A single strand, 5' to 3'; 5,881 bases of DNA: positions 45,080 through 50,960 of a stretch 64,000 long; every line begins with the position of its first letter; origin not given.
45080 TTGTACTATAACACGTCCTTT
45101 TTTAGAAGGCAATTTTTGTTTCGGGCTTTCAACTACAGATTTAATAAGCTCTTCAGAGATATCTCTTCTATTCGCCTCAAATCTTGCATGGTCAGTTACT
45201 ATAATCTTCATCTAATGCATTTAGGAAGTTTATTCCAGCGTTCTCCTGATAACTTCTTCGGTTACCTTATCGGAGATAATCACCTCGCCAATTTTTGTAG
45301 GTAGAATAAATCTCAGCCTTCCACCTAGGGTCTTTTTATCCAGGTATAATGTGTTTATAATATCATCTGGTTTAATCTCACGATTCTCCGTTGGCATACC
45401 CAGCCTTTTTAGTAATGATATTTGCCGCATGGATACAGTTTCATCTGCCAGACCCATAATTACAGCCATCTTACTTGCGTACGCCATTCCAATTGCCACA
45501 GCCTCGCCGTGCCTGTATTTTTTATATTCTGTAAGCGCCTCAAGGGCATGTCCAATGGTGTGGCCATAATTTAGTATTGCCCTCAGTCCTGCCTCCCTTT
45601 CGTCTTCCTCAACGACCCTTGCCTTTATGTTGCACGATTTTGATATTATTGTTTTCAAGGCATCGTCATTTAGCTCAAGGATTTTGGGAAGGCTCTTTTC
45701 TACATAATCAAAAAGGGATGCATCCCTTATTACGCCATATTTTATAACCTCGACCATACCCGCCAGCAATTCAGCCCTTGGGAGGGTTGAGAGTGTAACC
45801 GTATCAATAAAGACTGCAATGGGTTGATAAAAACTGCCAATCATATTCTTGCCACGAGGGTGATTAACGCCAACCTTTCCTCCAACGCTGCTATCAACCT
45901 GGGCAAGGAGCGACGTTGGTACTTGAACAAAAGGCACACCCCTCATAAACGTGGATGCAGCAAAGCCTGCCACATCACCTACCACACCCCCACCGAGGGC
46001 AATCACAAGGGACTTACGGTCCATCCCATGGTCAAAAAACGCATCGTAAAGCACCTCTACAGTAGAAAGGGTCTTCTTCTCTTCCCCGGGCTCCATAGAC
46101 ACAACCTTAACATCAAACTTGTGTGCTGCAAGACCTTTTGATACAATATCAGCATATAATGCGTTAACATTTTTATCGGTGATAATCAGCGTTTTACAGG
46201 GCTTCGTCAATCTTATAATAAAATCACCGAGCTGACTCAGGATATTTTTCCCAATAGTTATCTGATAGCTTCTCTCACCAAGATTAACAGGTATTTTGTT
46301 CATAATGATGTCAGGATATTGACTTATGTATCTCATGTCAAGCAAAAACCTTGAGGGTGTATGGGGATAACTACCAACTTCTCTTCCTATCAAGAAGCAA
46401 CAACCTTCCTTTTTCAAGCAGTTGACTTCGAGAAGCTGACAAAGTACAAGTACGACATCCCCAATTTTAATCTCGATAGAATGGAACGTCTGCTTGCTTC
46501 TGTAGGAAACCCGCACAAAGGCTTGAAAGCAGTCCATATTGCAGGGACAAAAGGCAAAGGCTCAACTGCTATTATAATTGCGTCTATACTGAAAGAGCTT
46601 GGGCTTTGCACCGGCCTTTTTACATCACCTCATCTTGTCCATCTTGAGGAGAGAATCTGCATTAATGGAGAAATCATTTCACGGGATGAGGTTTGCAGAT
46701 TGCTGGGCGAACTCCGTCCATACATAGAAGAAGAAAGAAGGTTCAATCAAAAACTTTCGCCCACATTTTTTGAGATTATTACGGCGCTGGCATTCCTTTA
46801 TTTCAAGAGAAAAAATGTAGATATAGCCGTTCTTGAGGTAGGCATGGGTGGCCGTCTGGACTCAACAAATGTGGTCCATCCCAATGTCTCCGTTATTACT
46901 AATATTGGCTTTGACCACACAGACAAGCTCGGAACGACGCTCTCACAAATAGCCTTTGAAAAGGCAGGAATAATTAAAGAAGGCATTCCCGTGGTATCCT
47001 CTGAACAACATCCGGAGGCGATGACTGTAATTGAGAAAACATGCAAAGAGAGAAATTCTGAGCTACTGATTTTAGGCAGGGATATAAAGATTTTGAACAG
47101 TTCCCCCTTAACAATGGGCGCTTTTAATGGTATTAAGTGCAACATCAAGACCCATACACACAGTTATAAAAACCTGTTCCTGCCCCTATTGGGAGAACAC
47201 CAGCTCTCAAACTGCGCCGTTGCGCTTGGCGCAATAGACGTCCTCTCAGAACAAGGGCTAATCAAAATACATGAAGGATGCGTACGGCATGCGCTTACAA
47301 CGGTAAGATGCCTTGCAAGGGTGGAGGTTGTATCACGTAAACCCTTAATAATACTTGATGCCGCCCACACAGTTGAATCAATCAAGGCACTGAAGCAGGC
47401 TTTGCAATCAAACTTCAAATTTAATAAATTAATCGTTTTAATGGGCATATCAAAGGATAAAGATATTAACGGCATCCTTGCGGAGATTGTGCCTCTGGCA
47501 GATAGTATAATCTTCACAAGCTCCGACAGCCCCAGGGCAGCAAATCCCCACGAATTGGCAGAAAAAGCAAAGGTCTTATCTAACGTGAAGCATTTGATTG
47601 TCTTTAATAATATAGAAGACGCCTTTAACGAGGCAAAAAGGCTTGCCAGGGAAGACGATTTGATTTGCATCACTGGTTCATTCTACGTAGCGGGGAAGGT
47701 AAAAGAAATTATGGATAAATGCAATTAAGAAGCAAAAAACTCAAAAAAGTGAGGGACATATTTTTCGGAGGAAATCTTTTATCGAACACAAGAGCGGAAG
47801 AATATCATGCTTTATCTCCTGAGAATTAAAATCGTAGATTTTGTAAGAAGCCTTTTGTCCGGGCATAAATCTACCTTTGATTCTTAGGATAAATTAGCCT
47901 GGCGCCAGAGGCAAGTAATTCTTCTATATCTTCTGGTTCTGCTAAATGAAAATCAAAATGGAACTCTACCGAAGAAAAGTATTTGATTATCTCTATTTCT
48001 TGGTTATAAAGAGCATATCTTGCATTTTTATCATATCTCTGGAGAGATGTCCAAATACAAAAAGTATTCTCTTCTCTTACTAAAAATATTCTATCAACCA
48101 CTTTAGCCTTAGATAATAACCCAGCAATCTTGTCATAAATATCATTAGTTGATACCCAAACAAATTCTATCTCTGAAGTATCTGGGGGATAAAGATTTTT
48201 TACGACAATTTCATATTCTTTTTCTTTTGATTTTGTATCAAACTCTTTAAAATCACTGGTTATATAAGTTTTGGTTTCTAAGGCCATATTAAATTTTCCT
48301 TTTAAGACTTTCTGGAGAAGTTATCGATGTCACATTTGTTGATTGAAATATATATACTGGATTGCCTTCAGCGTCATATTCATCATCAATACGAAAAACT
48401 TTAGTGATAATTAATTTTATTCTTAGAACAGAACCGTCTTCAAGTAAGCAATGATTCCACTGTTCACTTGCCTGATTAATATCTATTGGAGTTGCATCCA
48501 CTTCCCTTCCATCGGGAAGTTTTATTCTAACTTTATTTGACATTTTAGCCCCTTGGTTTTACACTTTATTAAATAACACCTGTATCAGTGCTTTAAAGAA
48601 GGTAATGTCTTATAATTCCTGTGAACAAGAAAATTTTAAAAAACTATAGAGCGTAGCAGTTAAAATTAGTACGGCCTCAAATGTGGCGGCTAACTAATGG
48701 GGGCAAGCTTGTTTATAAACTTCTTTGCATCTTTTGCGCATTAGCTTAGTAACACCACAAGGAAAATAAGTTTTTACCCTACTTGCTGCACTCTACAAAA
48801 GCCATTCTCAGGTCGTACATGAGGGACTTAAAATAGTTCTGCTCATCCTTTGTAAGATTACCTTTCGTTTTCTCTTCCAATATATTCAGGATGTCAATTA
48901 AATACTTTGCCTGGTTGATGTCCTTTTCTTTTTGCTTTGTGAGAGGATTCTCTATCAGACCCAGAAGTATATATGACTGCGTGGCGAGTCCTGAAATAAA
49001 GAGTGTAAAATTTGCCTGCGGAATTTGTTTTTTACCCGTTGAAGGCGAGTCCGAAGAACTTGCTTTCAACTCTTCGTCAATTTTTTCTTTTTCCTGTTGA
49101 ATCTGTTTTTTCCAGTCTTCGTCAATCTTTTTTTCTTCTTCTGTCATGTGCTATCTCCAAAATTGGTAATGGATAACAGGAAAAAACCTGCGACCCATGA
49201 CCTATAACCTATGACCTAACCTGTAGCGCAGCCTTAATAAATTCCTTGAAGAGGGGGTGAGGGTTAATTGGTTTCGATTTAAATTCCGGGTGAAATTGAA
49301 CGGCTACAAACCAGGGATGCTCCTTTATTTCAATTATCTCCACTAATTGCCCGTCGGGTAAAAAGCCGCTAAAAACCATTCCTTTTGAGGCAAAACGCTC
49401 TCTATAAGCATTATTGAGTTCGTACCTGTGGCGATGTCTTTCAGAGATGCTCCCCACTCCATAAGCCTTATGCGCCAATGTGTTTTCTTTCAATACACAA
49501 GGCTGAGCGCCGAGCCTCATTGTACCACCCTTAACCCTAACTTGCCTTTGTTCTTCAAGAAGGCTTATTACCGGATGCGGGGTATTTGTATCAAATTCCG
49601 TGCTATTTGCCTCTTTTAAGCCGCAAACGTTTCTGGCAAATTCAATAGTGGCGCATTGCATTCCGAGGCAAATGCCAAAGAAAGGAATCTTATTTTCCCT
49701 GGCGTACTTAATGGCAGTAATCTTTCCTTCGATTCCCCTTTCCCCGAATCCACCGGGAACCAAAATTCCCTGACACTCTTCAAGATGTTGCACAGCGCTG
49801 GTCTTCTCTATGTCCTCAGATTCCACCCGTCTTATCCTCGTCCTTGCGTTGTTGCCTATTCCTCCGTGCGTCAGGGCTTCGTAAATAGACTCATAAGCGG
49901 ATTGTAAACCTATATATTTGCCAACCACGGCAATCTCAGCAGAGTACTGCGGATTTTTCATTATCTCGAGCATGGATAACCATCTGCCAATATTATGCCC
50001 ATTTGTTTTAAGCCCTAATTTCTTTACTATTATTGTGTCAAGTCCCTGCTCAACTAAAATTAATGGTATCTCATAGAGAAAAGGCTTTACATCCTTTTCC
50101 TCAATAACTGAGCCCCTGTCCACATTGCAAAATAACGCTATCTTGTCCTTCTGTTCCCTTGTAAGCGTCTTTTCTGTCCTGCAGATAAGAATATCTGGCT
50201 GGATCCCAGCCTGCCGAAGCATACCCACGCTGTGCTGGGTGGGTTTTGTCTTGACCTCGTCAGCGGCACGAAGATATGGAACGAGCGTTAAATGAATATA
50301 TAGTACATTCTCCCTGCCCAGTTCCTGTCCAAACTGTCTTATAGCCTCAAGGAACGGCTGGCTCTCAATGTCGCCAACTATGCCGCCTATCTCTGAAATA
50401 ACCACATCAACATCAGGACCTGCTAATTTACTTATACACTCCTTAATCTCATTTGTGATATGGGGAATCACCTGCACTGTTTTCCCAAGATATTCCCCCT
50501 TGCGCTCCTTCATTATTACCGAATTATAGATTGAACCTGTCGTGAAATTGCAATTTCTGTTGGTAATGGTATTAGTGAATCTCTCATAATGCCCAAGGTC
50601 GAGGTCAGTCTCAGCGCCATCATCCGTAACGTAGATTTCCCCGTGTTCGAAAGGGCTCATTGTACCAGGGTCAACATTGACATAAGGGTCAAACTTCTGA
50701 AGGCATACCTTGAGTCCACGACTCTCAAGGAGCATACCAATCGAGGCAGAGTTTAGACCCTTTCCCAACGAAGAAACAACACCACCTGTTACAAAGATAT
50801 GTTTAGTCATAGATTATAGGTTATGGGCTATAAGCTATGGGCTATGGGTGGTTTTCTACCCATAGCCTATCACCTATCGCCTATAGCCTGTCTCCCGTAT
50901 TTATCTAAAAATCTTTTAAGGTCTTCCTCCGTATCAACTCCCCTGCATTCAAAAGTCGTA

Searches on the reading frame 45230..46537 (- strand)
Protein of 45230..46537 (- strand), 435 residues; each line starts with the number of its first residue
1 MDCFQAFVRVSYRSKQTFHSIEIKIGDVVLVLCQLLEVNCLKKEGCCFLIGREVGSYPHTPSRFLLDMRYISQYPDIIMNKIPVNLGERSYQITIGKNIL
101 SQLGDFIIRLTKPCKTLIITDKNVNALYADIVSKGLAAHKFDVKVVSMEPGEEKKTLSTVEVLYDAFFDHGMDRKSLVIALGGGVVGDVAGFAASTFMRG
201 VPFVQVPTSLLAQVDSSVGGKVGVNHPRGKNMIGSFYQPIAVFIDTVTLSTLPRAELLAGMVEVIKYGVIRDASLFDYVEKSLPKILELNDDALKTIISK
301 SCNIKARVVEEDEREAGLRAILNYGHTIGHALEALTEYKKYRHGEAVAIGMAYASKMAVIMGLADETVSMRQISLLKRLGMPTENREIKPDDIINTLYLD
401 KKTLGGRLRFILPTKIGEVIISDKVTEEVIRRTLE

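Call 43: search_protein_families(library=ncbifam, proteins=[window:45230-46537:-], max_evalue=0.00001)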
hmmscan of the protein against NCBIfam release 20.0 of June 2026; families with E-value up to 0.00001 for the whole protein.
window:45230-46537:- (435 aa): 8 families
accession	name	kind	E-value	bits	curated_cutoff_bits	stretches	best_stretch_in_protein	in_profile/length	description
TIGR01357.1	aroB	equivalog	3.7e-120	401.2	305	1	91-433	1-342/344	3-dehydroquinate synthase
TIGR04425.1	P_lya_rel_AroB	hypoth_equivalog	1.5e-77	261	400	1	89-434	6-341/348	AroB-related putative sugar phosphate phospholyase (cyclizing)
NF010627.0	PRK14021.1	equivalog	1.1e-73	248.5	565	1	89-431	187-534/542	bifunctional shikimate kinase/3-dehydroquinate synthase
NF004852.0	PRK06203.1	equivalog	2.4e-66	224.3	333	1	142-433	88-387/407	3-dehydroquinate synthase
NF010556.0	PRK13951.1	equivalog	1.4e-46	159.4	560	1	146-418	209-476/492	bifunctional shikimate kinase AroK/3-dehydroquinate synthase AroB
NF002022.0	PRK00843.1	equivalog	4.7e-17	62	413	1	92-275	13-184/350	NAD(P)-dependent glycerol-1-phosphate dehydrogenase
NF006941.0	PRK09423.1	subfamily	7e-12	44.8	336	1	95-263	13-171/367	glycerol dehydrogenase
NF047954.1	PrpdilGlycDhGldA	equivalog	5.5e-06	25.8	700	0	96-259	14-167/365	bifunctional L-1,2-propanediol dehydrogenase/glycerol dehydrogenase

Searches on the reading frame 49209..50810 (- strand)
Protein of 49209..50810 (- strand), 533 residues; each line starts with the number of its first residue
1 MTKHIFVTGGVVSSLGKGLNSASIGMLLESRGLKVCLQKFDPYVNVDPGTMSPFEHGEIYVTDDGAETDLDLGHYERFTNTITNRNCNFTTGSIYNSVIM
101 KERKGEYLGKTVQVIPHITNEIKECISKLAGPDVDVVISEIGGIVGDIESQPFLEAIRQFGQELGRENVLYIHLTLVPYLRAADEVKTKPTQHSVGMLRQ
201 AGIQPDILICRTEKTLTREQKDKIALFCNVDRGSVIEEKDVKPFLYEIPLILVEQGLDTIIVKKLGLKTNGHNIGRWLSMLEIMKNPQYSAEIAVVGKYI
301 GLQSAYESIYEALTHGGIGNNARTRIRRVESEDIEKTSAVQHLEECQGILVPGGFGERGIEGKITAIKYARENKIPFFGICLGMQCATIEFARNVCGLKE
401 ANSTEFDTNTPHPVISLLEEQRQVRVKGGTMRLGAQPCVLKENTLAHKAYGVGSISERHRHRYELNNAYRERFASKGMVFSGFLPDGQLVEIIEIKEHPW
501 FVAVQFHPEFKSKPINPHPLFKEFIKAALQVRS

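Call 43: search_protein_families(library=ncbifam, proteins=[window:49209-50810:-], max_evalue=0.00001)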
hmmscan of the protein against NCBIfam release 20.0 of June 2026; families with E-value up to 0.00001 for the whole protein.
window:49209-50810:- (533 aa): 7 families
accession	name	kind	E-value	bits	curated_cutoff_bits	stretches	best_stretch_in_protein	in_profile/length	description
NF003792.0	PRK05380.1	equivalog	3.3e-252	837.9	308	1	1-531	2-529/534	CTP synthase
TIGR00337.1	PyrG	equivalog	3.9e-241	801.2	462.75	1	1-527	2-526/526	glutamine hydrolyzing CTP synthase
NF004836.1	PRK06186.1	equivalog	2.1e-42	144.8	260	1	292-528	2-227/228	CTP synthase C-terminal region-related (seleno)protein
TIGR01368.1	CPSaseIIsmall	equivalog_domain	2.2e-10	40.1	307.35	0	341-399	210-271/361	glutamine-hydrolyzing carbamoyl-phosphate synthase small subunit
NF001975.0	PRK00758.1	equivalog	1.3e-08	34.6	198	1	328-396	25-90/185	GMP synthase subunit A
TIGR00888.1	guaA_Nterm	equivalog_domain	1e-07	31.5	172.15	0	323-396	17-92/188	glutamine-hydrolyzing GMP synthase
NF009475.0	PRK12838.1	equivalog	6.5e-07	28.6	221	0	345-400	210-266/359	carbamoyl phosphate synthase small subunit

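Call 65: list_cluster_members(proteins=[window:49209-50810:-, window:7952-9703:-, window:6385-7872:-, window:3400-5796:-, window:45230-46537:-, window:58978-60360:-, window:53460-54458:-, window:28487-29437:-, window:27267-28013:-, window:28107-28484:-])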
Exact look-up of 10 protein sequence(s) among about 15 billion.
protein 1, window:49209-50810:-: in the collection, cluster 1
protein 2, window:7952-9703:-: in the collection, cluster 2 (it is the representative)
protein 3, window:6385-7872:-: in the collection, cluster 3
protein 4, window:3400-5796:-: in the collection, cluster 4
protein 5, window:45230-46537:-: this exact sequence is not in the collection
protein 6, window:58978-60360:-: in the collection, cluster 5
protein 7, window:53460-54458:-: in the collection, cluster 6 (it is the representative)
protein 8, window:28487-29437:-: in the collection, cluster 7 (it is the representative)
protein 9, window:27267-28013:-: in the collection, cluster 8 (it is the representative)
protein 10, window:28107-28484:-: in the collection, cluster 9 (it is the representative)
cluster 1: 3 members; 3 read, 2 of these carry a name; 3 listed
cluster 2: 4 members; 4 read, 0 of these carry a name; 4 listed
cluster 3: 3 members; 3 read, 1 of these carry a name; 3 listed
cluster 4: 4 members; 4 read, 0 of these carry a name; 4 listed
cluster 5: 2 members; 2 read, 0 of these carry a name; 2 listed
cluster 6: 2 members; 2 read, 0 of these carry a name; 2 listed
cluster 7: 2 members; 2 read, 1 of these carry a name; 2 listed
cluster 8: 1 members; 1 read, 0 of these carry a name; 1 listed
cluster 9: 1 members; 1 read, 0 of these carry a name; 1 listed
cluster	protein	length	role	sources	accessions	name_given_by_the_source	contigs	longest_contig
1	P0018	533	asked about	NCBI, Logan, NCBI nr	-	-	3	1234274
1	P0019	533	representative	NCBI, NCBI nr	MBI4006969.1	MAG: CTP synthase [Planctomycetes bacterium] | CTP synthase [Planctomycetota bacterium]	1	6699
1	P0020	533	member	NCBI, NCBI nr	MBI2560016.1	MAG: CTP synthase [Planctomycetes bacterium] | CTP synthase [Planctomycetota bacterium]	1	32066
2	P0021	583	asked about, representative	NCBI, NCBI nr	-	-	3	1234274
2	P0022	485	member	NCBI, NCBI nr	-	-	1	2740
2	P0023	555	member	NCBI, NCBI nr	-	-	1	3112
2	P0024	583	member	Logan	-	-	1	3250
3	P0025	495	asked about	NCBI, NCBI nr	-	-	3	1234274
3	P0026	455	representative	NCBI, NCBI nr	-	-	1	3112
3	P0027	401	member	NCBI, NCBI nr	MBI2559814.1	MAG: 50S ribosome-binding GTPase, partial [Planctomycetes bacterium] | 50S ribosome-binding GTPase [Planctomycetota bacterium]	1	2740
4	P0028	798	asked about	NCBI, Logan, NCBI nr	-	-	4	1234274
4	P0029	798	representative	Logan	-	-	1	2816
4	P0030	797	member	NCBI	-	-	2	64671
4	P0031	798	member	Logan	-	-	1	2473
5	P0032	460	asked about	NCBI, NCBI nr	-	-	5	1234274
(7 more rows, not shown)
